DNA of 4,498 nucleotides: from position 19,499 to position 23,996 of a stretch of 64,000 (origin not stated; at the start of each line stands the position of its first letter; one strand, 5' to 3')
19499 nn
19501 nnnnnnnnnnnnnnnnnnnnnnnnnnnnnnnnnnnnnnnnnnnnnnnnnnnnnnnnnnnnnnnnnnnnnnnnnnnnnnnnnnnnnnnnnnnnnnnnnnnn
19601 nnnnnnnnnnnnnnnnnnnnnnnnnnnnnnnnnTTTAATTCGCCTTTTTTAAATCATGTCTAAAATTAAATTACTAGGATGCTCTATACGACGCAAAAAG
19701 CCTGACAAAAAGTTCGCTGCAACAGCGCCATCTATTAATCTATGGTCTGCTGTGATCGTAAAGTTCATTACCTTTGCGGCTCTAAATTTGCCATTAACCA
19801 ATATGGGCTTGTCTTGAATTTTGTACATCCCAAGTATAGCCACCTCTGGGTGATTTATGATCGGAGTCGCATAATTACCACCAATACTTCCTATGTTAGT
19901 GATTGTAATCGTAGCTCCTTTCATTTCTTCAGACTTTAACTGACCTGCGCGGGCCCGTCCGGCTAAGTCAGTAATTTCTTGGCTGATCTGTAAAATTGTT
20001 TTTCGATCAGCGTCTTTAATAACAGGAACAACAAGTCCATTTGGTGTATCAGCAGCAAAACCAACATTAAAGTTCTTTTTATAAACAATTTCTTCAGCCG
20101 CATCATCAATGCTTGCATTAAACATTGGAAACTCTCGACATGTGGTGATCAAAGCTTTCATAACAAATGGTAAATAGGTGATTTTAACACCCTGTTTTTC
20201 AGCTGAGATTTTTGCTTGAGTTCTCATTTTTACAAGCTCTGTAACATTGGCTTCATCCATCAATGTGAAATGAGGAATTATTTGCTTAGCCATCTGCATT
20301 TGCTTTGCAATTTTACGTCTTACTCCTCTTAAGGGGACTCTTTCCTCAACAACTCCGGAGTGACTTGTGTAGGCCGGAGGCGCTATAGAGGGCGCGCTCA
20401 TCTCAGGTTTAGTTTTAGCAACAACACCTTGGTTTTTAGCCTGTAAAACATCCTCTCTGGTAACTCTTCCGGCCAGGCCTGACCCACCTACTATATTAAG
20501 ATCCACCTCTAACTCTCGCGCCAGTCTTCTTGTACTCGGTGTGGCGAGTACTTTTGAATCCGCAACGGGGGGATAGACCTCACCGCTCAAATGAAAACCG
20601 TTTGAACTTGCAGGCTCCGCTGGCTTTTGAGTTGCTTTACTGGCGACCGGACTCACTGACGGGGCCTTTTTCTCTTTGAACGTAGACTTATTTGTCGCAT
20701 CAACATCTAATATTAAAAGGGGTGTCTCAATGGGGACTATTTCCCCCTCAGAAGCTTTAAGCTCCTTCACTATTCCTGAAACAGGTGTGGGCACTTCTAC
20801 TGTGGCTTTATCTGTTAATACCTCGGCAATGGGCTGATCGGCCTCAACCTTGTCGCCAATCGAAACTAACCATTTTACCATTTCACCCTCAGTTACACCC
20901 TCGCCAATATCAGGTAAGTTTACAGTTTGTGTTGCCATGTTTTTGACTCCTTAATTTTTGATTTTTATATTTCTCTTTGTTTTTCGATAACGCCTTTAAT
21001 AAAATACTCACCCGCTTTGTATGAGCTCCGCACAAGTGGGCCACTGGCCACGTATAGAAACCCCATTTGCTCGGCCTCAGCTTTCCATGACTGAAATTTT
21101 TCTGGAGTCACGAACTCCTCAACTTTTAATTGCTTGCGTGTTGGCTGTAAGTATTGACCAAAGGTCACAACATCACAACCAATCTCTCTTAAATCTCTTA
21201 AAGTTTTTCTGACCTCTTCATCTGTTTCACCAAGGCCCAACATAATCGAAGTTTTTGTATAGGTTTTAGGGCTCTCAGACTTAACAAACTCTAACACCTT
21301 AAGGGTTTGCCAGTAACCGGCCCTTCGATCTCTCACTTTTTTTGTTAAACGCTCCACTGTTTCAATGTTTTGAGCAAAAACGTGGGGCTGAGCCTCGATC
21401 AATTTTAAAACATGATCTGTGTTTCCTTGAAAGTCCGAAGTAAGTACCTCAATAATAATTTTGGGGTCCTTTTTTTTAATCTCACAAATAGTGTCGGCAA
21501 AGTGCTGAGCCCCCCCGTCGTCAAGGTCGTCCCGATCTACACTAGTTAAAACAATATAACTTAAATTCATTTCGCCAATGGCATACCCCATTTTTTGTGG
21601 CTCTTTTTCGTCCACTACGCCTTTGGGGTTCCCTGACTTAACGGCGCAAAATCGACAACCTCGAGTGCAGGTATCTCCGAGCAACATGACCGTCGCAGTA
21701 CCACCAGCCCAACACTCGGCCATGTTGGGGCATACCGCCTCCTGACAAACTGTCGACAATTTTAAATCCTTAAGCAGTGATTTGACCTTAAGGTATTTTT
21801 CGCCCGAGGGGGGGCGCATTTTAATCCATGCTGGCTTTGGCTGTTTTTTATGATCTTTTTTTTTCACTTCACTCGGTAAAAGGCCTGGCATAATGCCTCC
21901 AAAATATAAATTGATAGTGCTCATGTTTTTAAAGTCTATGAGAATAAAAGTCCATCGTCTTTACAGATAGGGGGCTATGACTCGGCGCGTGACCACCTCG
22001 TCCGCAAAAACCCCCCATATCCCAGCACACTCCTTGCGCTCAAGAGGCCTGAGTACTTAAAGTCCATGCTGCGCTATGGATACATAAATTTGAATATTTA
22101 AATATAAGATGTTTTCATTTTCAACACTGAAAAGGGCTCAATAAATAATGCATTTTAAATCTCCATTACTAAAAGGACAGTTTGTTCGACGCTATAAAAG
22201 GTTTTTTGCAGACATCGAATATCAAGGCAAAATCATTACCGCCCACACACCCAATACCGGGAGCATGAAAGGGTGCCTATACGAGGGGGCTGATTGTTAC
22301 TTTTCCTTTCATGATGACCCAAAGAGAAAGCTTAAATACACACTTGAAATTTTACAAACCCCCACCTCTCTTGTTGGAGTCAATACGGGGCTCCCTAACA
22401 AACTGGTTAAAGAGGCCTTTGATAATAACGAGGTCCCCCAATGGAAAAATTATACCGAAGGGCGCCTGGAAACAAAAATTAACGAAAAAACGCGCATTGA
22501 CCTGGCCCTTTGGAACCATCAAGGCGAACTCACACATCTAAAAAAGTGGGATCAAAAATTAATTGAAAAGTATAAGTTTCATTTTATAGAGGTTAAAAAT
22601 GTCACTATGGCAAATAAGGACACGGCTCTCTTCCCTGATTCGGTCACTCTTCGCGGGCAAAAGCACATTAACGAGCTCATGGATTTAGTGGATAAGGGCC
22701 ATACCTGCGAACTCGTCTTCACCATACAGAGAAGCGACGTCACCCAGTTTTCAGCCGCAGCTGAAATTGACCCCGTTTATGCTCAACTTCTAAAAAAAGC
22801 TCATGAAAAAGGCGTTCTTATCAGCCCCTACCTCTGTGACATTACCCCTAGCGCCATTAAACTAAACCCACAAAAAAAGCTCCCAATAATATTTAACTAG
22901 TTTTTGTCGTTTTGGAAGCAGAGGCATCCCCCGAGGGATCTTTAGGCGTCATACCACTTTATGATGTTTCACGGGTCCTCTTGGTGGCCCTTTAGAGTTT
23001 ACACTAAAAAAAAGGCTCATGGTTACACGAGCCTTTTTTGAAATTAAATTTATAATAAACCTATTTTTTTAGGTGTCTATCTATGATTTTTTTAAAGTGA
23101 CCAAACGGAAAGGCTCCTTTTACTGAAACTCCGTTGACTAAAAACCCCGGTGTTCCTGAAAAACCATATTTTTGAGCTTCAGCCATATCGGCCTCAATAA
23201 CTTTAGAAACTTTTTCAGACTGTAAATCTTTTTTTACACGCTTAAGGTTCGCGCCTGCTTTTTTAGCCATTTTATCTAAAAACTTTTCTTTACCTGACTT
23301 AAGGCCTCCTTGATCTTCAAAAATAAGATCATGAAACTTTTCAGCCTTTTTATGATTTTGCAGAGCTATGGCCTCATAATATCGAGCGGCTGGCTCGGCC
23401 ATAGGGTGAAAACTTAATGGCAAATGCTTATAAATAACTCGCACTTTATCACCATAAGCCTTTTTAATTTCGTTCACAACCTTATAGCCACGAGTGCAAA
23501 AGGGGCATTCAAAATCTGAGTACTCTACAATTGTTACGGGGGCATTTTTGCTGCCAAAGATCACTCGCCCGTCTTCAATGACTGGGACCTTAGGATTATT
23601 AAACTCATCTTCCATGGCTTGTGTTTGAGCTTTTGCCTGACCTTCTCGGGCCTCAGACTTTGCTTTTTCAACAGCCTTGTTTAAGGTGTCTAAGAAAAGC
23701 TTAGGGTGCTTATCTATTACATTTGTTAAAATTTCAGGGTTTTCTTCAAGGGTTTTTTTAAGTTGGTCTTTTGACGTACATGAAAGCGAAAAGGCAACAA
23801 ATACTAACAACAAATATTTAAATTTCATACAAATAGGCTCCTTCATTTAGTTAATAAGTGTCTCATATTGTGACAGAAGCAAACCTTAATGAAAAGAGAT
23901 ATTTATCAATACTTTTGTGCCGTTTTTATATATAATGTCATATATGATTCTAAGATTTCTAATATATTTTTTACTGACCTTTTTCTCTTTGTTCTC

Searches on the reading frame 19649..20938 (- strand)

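Call 58: search_protein_families(library=pfam, proteins=[window:19649-20938:-], max_evalue=0.00001)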
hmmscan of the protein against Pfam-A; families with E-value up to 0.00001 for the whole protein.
window:19649-20938:- (429 aa): 3 families
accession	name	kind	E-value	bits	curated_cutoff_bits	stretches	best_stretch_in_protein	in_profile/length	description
PF00198.28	2-oxoacid_dh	-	1.1e-89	300.3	23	1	198-425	4-231/232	2-oxoacid dehydrogenases acyltransferase (catalytic domain)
PF00364.28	Biotin_lipoyl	-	2.2e-20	72.7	22.1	1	5-77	2-73/73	Biotin-requiring enzyme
PF02817.22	E3_binding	-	6.5e-13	49.1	23.7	1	130-165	1-36/36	e3 binding domain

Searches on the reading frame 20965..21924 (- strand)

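Call 58: search_protein_families(library=pfam, proteins=[window:20965-21924:-], max_evalue=0.00001)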
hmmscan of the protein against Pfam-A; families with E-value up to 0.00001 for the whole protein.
window:20965-21924:- (319 aa): 2 families
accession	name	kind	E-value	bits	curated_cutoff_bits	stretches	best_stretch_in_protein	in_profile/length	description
PF04055.27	Radical_SAM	-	3.4e-19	70.1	29.5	1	82-245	3-166/166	Radical SAM superfamily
PF16881.10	LIAS_N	-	1.3e-09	38.8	27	1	20-65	51-96/96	N-terminal domain of lipoyl synthase of Radical_SAM family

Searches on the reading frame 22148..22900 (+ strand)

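Call 58: search_protein_families(library=pfam, proteins=[window:22148-22900:+], max_evalue=0.00001)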
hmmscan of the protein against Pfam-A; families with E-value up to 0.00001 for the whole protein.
window:22148-22900:+ (250 aa): 2 families
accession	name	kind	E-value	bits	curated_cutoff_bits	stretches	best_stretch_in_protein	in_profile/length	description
PF03749.19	SfsA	-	7.9e-40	136.3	22.8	1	82-235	2-137/138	Sugar fermentation stimulation protein RE domain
PF17746.7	SfsA_N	-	6.8e-23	81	25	1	13-78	1-63/63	SfsA N-terminal OB domain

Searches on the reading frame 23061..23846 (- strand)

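Call 58: search_protein_families(library=pfam, proteins=[window:23061-23846:-], max_evalue=0.00001)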
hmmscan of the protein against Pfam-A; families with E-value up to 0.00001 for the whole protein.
window:23061-23846:- (261 aa): 3 families
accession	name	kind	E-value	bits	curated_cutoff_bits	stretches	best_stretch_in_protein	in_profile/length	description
PF13462.12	Thioredoxin_4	-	9.3e-29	101.2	23.2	1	94-256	5-164/165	Thioredoxin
PF01323.26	DSBA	-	4e-21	76.1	25.6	1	105-254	1-189/191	DSBA-like thioredoxin domain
PF13743.12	Thioredoxin_5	-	8.8e-06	26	27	0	157-237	81-163/186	Thioredoxin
